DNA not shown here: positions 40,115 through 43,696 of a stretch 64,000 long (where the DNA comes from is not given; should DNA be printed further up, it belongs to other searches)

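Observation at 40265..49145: Translationally coupled PLD-nuclease/SNF2 helicase + 1248-aa Eco57I-like m6A methyltransferase + ABC-ATPase operon: candidate undescribed defence system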

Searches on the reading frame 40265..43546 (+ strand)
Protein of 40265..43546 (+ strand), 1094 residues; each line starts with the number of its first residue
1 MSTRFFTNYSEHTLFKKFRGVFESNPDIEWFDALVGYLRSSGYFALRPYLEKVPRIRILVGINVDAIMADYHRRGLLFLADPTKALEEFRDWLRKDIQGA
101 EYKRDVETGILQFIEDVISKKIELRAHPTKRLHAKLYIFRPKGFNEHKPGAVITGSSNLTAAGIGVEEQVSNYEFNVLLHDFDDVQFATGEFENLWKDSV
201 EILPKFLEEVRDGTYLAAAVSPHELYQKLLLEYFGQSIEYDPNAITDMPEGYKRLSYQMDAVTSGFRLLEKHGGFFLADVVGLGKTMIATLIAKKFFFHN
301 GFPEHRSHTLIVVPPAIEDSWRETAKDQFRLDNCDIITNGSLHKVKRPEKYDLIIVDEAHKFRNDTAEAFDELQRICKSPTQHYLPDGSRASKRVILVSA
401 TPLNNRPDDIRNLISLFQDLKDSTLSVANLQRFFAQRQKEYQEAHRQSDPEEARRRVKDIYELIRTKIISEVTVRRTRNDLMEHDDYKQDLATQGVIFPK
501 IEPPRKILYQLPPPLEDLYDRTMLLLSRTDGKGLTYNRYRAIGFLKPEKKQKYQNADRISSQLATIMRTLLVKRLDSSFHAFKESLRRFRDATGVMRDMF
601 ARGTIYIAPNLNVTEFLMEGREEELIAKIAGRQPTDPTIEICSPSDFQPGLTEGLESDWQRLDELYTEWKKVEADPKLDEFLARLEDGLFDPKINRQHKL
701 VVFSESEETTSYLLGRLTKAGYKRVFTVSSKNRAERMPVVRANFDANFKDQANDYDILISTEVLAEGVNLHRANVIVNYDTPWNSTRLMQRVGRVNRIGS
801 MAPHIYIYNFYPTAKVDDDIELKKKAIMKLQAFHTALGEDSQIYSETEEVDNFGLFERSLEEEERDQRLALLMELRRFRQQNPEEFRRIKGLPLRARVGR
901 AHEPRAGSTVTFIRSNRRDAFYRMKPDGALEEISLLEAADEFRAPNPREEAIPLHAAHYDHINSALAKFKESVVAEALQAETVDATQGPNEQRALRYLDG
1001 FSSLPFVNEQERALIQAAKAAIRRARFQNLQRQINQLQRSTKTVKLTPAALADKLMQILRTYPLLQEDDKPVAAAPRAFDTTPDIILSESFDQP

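Call 6: search_protein_families(library=pfam, proteins=[window:40265-43546:+], max_evalue=0.01)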
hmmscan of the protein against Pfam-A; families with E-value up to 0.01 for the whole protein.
window:40265-43546:+ (1094 aa): 7 families
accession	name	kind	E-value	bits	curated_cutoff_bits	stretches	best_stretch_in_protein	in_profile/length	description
PF00271.37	Helicase_C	-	6e-17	62.3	23.5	1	689-799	10-110/110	Helicase conserved C-terminal domain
PF00176.29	SNF2-rel_dom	-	1.3e-10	41.3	24.9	2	351-482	126-226/290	SNF2-related domain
PF13091.12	PLDc_2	-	3.7e-07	30.5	27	1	111-196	58-132/132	PLD-like domain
PF04851.21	ResIII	-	6.2e-06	26.7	22.5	0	344-376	119-146/164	Type III restriction enzyme, res subunit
PF00270.35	DEAD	-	3.1e-05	24.2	26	1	336-403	99-161/167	DEAD/DEAH box helicase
PF22590.2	Cas3-like_C_2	-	0.00068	20.3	27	1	723-797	30-103/106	CRISPR-associated nuclease/helicase Cas3, C-terminal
PF09565.16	RE_NgoFVII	-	0.0039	17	23.8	1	121-181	81-134/162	NgoFVII restriction endonuclease N-terminal PLD domain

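Call 7: search_protein_families(library=padloc, proteins=[window:40265-43546:+], max_evalue=0.01)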
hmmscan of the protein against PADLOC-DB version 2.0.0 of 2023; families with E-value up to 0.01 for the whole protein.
window:40265-43546:+ (1094 aa): 56 families (the best 25 are shown)
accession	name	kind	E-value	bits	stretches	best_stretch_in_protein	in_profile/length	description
PDLC01075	C3a139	-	2.3e-42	143.4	2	115-592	94-529/948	HKD+Snf2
PDLC02621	DrmD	-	5.1e-36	122.3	2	553-850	385-680/1040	DrmD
PDLC02623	DrmD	-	9.7e-33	111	2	675-871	510-693/1040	DrmD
PDLC02840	DpdE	-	2.4e-28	97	2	275-416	179-316/1091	DpdE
PDLC00659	HmaA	-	4.1e-28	95.8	2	669-802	483-614/1176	SNF2 helicase / DEAD-box helicase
PDLC02500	BrxHI|BrxHII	-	1.9e-25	87.6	1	689-810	472-584/933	BrxHI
PDLC02619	DrmD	-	2.2e-25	87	3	692-805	408-540/872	DrmD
PDLC02843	DpdE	-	5.9e-22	75.4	2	275-417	178-312/1091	DpdE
PDLC02632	DrmD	-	7.1e-20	69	2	649-827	475-654/662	DrmD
PDLC02620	DrmD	-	8.5e-20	68.3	1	694-840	481-616/1060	DrmD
PDLC02193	PLD_Helicase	-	8.9e-20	68.4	1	657-819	650-818/905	-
PDLC02633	DrmD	-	2.8e-19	66.6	2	661-814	488-644/839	DrmD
PDLC04556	PDC-M27C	-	1.9e-18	64.2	2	347-440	190-281/892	-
PDLC02572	DrmA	-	7.3e-17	58.6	2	670-826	492-649/1043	DrmA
PDLC03830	ZacC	-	8e-16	55.8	2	730-802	835-903/1019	-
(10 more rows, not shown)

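Call 8: search_protein_families(library=ncbifam, proteins=[window:40265-43546:+], max_evalue=0.01)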
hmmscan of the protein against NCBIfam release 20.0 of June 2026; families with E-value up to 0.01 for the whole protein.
window:40265-43546:+ (1094 aa): 23 families
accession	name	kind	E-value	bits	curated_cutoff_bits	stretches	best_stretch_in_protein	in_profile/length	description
NF038317.1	DISARM_DrmD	equivalog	2e-44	152.2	610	2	346-847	234-660/1021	DISARM system SNF2-like helicase DrmD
NF042964.1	phospholipD_antiphage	equivalog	7.9e-34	117.1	1100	3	563-821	594-812/895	phospholipase D-like domain-containing anti-phage protein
NF041062.1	DpdE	equivalog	1e-33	116.4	500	1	276-799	174-642/1048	protein DpdE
NF038318.1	DISARM_DrmD_b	equivalog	1.1e-24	86.6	950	2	693-805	406-537/868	DISARM system SNF2-like helicase DrmD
NF003426.0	PRK04914.1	equivalog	1.2e-14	53.6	576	1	693-850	490-640/959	RNA polymerase-associated protein RapA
NF010337.0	PRK13766.1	equivalog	5.5e-10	38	610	1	661-798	332-468/781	Hef nuclease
TIGR02621.3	cas3_GSU0051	exception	1.4e-08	34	400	1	696-815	270-386/854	type I-G CRISPR-associated helicase/endonuclease Cas3g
NF041790.1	anti-phage_ZorD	equivalog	5.3e-07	27.9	1500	1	695-808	920-1033/1035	type I Zorya anti-phage system protein ZorD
NF008642.0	PRK11634.1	equivalog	5.4e-07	28.4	989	1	753-801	294-342/628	DEAD/DEAH family ATP-dependent RNA helicase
NF053631.1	RNA_helic_CshA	equivalog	1.2e-06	27.6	646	1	695-806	235-339/434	degradosome RNA helicase CshA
NF008394.0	PRK11192.1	equivalog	1.7e-06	27.1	507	1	697-800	247-343/441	ATP-dependent RNA helicase SrmB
NF058637.1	helic_SCO1167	equivalog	1.3e-05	23.5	1200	1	687-803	769-879/932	SCO1167/SCO6262 family helicase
NF053711.1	RNA_heli_RhlE1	exception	2e-05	23.5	750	1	695-802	242-342/434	RNA helicase RhlE1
NF008744.0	PRK11776.1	equivalog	4.2e-05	22.3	524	1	698-817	243-355/460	ATP-dependent RNA helicase DbpA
NF053636.1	DDHlcsCsdAPsy1082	equivalog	0.00013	20.7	890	1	699-801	245-340/512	DEAD/DEAH box helicase CsdA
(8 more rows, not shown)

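Call 32: search_solved_structures(query=window:40265-43546:+, max_evalue=0.001)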
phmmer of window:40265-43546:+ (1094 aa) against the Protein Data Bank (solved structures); distinct sequences matched with E-value up to 0.001: 86 (the best 60 are shown).
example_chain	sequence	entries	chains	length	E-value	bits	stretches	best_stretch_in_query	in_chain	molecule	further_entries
3mwy_W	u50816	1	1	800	6.7e-09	37.1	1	743-845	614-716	Chromo domain-containing protein 1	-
9n6h_K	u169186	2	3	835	8.2e-09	36.8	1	743-845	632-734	Chromo domain-containing protein 1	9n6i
9n6k_L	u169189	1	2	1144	2.3e-08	35.3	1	743-845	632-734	Chromo domain-containing protein 1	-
7tn2_W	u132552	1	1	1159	2.4e-08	35.3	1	743-845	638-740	Chromo domain-containing protein 1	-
6ftx_W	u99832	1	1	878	2.5e-08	35.2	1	743-866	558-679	Chromatin-remodeling ATPase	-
5o9g_W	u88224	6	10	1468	5.4e-08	34.1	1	743-838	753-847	Chromo domain-containing protein 1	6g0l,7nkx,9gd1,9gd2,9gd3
9r5s_W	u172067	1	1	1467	5.4e-08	34.1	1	743-838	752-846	Chromo domain-containing protein 1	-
9ear_W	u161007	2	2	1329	9.5e-08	33.3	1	750-828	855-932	Chromodomain-helicase-DNA-binding protein 1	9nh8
8qy7_A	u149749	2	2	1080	9.9e-08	33.2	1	693-825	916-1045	DEAD/DEAH box helicase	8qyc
7ux9_P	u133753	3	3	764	1.2e-07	32.9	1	696-846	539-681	ATP-dependent DNA helicase DDM1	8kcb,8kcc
8wh5_K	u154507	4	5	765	1.2e-07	32.9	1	696-846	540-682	ATP-dependent DNA helicase DDM1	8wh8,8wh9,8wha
8j90_K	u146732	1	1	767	1.2e-07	32.9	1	696-846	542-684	ATP-dependent DNA helicase DDM1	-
8skz_A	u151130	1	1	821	1.5e-07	32.6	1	696-846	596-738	ATP-dependent DNA helicase DDM1,Lymphoid-specific helicase chimera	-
1z3i_X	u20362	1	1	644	1e-06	29.9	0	747-831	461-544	similar to RAD54-like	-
5gi4_A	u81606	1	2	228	1.1e-06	29.7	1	712-803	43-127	ATP-dependent RNA helicase DeaD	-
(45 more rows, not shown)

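Call 100: search_dna_similar(query=window:40265-43546:+, collection=plasmids, mode=protein, max_rows=15, max_evalue=1e-20)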
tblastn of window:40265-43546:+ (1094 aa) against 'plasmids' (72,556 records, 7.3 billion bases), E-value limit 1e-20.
Records with a match: 99; places in all: 99; records where one place covers at least 80% of the query: 11.
Best place of each record, by identity: <60% 99.
By first word of the organism name: Escherichia 14; Enterococcus 11; Rhodococcus 6; Paenarthrobacter 3; Nostoc 3; Lactococcus 3; Vibrio 3; Prevotella 2; Halorussus 2; Planktothrix 2; and 46 more.
By predicted mobility (MOB-suite, as given by PLSDB): non-mobilizable 58; conjugative 24; mobilizable 17.
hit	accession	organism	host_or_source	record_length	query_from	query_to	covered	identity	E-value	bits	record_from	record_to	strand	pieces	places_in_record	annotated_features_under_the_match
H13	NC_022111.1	Prevotella sp. oral taxon 299 str. F0039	Homo sapiens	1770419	1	1091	100%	53.0%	0e+0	1117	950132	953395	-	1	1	none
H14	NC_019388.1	Thermus oshimai JL-2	-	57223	3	1002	91%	30.1%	9e-85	310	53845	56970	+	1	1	helicase-related protein | hypothetical protein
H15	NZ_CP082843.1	Prevotella nigrescens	-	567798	91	954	79%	34.1%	4e-128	440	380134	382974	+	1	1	helicase-related protein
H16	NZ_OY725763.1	Parabacteroides distasonis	-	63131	1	907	83%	31.0%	2e-90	327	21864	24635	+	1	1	SNF2-related protein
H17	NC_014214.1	Allomeiothermus silvanus DSM 9946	hot spring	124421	34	966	85%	29.9%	6e-79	292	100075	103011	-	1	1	helicase-related protein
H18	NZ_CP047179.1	Rathayibacter sp. VKM Ac-2759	Tanacetum vulgare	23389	3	955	87%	27.1%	7e-46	188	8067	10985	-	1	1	helicase-related protein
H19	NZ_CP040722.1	Rhodococcus pyridinivorans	prokaryote,Quinoline-degrading ...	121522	3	958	87%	26.6%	6e-47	192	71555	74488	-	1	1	helicase-related protein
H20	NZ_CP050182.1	Rhodococcus pyridinivorans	bacterial pure culture,Soil sample from ...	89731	3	958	87%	26.1%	2e-45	187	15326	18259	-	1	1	helicase-related protein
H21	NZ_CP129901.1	Rhodococcus ruber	soil,bacterial genome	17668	31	968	86%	26.0%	2e-46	191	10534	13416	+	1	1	helicase-related protein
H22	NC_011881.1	Pseudarthrobacter chlorophenolicus A6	-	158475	5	980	89%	24.7%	9e-45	185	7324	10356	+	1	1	helicase-related protein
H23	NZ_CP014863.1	Thermococcus profundus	-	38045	31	912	81%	26.7%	8e-59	230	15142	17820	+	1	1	helicase-related protein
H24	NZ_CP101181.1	Paenarthrobacter ureafaciens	mixed culture,soil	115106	3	850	78%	27.2%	8e-54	214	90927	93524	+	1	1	helicase-related protein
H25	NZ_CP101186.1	Paenarthrobacter ureafaciens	mixed culture,soil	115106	3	850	78%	27.2%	8e-54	214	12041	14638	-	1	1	helicase-related protein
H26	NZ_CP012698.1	Microbacterium sp. No. 7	whole organism,activated sludge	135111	97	944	78%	26.8%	8e-51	204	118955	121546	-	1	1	helicase-related protein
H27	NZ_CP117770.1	Nostoc sp. UHCC 0926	whole organism,lichen surface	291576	6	862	78%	26.4%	2e-51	207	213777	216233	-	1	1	helicase-related protein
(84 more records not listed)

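Call 101: get_annotated_region(hit=H13, flank=9000)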
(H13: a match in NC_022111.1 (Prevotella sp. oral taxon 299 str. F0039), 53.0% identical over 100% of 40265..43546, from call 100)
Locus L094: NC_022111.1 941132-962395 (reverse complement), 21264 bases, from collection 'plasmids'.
description: Prevotella sp. oral taxon 299 str. F0039 plasmid unnamed, complete sequence
organism: Prevotella sp. oral taxon 299 str. F0039 (NCBI taxid 575614)
taxonomy: Bacteria; Bacteroidota; Bacteroidia; Bacteroidales; Prevotellaceae; Prevotella; Prevotella sp. oral taxon 299; Prevotella sp. oral taxon 299 str. F0039
host: -; source: Homo sapiens; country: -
typing (MOB-suite, as given by PLSDB): non-mobilizable; replicon rep_cluster_406,rep_cluster_742,rep_cluster_90; mating-pair formation MPF_T
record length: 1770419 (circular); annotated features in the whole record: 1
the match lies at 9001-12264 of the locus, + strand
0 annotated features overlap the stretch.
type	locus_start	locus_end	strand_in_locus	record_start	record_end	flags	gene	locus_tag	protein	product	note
